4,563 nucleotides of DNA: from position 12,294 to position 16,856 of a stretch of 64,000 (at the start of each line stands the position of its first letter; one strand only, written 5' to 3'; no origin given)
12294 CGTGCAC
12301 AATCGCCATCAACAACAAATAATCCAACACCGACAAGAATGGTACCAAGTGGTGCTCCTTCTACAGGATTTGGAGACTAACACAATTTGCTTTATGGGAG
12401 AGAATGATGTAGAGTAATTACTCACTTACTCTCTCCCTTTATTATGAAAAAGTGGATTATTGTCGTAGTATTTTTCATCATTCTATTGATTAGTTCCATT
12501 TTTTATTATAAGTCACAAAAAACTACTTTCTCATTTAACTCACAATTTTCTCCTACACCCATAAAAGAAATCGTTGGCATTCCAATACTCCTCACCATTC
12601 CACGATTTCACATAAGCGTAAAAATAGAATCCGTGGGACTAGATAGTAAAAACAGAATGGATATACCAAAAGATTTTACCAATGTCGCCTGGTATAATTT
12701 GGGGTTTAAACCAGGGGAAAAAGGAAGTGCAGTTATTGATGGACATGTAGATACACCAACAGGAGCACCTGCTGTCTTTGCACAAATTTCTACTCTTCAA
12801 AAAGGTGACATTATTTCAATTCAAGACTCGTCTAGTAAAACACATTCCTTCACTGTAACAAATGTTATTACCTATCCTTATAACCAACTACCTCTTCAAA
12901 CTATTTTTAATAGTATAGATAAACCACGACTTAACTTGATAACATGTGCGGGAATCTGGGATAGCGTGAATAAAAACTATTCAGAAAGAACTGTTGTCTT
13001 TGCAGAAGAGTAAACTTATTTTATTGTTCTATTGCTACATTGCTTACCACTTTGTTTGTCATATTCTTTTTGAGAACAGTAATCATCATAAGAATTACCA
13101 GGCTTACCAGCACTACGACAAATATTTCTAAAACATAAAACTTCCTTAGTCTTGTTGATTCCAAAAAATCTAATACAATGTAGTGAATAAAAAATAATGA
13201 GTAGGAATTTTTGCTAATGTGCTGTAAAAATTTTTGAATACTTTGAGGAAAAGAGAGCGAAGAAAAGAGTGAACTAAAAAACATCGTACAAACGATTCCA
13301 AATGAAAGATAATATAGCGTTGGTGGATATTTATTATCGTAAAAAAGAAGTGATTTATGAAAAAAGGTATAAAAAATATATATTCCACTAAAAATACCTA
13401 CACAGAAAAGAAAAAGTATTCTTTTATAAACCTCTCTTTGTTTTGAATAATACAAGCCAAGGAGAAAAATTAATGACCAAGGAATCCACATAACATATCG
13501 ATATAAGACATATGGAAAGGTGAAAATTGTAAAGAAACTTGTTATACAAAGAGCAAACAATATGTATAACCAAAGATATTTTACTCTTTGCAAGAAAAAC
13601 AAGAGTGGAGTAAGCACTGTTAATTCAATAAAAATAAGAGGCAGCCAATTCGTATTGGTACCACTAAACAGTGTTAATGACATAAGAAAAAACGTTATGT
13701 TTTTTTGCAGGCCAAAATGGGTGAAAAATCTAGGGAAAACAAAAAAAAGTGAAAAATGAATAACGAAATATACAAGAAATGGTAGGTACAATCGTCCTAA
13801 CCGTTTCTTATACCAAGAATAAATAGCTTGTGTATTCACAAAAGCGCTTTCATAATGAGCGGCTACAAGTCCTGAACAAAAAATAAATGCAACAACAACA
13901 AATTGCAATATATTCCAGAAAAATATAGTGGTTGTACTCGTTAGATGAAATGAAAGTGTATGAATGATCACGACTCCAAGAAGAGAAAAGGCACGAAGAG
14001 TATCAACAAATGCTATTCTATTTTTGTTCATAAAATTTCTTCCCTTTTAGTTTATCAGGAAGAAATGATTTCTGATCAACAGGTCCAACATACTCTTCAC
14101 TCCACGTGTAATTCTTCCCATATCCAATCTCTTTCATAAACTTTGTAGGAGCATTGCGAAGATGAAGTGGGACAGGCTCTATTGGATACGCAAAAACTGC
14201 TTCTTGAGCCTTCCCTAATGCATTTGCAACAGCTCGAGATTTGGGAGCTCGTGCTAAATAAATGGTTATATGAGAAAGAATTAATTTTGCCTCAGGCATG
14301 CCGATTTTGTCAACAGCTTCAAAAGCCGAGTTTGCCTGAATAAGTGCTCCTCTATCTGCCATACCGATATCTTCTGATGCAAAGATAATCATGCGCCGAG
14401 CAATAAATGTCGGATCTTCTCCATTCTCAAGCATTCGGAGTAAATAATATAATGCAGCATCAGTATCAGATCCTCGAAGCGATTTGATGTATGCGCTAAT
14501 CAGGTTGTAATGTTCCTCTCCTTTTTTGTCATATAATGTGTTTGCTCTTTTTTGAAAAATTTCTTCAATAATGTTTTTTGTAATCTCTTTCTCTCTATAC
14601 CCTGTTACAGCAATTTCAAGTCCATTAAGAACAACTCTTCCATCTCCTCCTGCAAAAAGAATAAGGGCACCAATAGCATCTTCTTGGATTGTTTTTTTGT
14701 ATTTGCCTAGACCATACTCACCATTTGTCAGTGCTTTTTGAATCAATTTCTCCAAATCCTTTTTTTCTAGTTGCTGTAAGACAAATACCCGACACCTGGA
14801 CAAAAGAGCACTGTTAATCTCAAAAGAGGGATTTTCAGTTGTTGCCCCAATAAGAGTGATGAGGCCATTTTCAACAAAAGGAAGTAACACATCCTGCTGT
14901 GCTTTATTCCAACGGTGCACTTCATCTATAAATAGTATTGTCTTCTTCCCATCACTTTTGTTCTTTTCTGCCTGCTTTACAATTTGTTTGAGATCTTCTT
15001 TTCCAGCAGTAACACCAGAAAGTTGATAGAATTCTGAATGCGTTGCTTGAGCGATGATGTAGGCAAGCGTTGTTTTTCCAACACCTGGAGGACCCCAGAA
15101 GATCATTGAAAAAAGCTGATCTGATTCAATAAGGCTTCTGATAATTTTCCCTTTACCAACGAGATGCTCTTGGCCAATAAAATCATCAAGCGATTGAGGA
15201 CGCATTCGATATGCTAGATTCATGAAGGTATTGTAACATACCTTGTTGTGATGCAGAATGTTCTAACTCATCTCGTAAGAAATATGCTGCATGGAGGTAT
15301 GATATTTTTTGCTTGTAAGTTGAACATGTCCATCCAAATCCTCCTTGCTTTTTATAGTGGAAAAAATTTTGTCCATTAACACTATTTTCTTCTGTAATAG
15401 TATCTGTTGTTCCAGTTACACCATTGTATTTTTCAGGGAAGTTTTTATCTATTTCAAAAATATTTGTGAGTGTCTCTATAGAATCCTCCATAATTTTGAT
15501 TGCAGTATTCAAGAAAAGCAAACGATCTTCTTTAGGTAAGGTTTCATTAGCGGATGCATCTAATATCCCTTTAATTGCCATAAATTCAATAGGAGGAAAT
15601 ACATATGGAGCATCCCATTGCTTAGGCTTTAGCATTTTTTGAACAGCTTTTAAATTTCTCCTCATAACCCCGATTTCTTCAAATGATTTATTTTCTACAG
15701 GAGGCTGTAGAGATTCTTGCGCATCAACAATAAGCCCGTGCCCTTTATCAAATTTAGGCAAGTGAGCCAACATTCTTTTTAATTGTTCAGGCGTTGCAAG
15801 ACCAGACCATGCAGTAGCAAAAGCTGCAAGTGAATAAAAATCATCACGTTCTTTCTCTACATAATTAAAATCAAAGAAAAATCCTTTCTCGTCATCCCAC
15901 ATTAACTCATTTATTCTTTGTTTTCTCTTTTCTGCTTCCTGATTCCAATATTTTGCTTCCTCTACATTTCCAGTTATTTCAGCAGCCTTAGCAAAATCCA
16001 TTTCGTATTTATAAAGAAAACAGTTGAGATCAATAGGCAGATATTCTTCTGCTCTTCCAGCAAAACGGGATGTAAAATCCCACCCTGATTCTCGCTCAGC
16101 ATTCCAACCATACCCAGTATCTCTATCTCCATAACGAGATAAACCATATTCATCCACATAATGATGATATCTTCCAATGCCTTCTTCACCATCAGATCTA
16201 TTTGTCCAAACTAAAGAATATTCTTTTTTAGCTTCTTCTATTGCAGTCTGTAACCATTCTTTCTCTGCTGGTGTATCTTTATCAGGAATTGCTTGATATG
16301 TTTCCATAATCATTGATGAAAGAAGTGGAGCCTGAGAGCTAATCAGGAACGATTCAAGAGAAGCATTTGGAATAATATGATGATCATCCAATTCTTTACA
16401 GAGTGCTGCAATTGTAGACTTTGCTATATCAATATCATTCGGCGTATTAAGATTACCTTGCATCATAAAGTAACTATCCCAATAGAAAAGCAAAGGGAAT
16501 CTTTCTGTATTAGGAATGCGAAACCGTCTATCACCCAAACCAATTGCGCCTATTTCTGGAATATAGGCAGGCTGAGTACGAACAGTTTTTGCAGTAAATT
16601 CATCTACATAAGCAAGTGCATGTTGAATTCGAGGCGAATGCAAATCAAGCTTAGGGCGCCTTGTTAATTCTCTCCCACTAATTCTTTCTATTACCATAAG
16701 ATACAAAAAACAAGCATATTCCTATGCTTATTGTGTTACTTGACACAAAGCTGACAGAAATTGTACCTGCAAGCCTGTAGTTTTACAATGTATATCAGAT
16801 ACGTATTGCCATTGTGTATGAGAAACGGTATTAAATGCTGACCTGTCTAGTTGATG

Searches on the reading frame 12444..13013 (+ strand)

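Call 5: search_protein_families(library=pfam, proteins=[window:12444-13013:+], max_evalue=0.01)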
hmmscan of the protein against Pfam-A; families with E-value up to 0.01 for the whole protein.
window:12444-13013:+ (189 aa): 1 family
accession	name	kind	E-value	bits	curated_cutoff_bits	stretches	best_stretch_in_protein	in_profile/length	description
PF04203.18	Sortase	-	1.3e-19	70.7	26.6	1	50-188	1-123/125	Sortase domain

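Call 6: search_protein_families(library=ncbifam, proteins=[window:12444-13013:+], max_evalue=0.01)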
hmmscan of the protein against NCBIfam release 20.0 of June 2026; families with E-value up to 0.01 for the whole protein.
window:12444-13013:+ (189 aa): 5 families
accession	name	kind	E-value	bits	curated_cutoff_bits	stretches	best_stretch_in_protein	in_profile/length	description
NF033748.1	class_F_sortase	subfamily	1.5e-36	125.4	166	1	47-188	11-153/155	class F sortase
TIGR03784.1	marine_sortase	equivalog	2.7e-08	33.7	158.25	1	89-186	86-173/174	class GN sortase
NF058671.1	sortase_SrtD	exception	7.8e-05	22.4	140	1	81-168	91-168/187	class D sortase, LPxTATN-specific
NF033746.1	class_D_sortase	subfamily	8e-05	22.5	165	1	81-168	37-114/135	class D sortase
NF033747.1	class_E_sortase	subfamily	0.00036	20.4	160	1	50-188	74-204/211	class E sortase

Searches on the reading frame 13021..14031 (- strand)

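Call 5: search_protein_families(library=pfam, proteins=[window:13021-14031:-], max_evalue=0.01)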
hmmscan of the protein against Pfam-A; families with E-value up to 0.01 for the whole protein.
window:13021-14031:- (336 aa): 1 family
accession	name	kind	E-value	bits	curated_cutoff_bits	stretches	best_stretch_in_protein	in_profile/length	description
PF01757.29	Acyl_transf_3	-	7.4e-21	75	31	1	7-317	2-324/326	Acyltransferase domain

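Call 6: search_protein_families(library=ncbifam, proteins=[window:13021-14031:-], max_evalue=0.01)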
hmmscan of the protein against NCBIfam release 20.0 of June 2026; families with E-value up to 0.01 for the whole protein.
window:13021-14031:- (336 aa): 0 families

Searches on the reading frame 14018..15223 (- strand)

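Call 5: search_protein_families(library=pfam, proteins=[window:14018-15223:-], max_evalue=0.01)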
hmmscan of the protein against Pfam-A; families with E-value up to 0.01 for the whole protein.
window:14018-15223:- (401 aa): 20 families
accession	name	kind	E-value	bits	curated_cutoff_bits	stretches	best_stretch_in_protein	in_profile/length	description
PF12002.13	MgsA_C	-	8.3e-57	192.2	27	1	251-400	1-150/167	MgsA AAA+ ATPase C terminal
PF16193.11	AAA_assoc_2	-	3e-22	79.1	34.3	1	174-250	2-81/81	AAA C-terminal domain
PF00004.35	AAA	-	6.3e-19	69.2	21.2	1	40-148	1-127/131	ATPase family associated with various cellular activities (AAA)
PF05496.18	RuvB_N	-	1.2e-17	64.6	27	1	7-125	1-116/159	Holliday junction DNA helicase RuvB P-loop domain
PF07728.20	AAA_5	-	1.5e-07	31.9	22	1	40-128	2-101/139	AAA domain (dynein-related subfamily)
PF13173.12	AAA_14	-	1.6e-06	28.6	27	1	41-150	6-121/129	AAA domain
PF20720.3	nSTAND3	-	9.3e-06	25.9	27.2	1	41-155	21-121/155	Novel STAND NTPase 3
PF04851.21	ResIII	-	7.2e-05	23.2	22.5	0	78-109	110-143/164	Type III restriction enzyme, res subunit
PF13177.12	DNA_pol3_delta2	-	9.9e-05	22.8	27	1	70-152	78-160/161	DNA polymerase III, delta subunit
PF00158.32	Sigma54_activat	-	0.00016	21.8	20.2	0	93-132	93-132/168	Sigma-54 interaction domain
PF07724.20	AAA_2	-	0.00041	20.9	27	1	36-123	2-105/166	AAA domain (Cdc48 subfamily)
PF01078.27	Mg_chelatase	-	0.00045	20.1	20.3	0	39-59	24-48/207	Magnesium chelatase, subunit ChlI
PF00931.28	NB-ARC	-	0.00045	20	23.5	1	25-69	6-53/248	NB-ARC domain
PF13401.12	AAA_22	-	0.0028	18.4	27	0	40-111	8-84/130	AAA domain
PF06068.19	TIP49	-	0.0041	16.8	23.8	0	13-70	24-85/347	TIP49 P-loop domain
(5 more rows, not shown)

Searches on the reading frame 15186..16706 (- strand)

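Call 5: search_protein_families(library=pfam, proteins=[window:15186-16706:-], max_evalue=0.01)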
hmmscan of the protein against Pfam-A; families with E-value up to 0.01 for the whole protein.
window:15186-16706:- (506 aa): 3 families
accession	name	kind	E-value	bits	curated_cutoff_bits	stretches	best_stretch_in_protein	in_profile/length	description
PF01204.24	Trehalase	-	7e-56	190.6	21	2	205-468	287-508/512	Trehalase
PF22422.2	MGH1-like_GH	-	1.7e-12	48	27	1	124-316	65-264/356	Mannosylglycerate hydrolase MGH1-like glycoside hydrolase domain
PF17389.8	Bac_rhamnosid6H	-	0.00026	20.8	24.5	1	227-280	171-219/339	Bacterial alpha-L-rhamnosidase 6 hairpin glycosidase domain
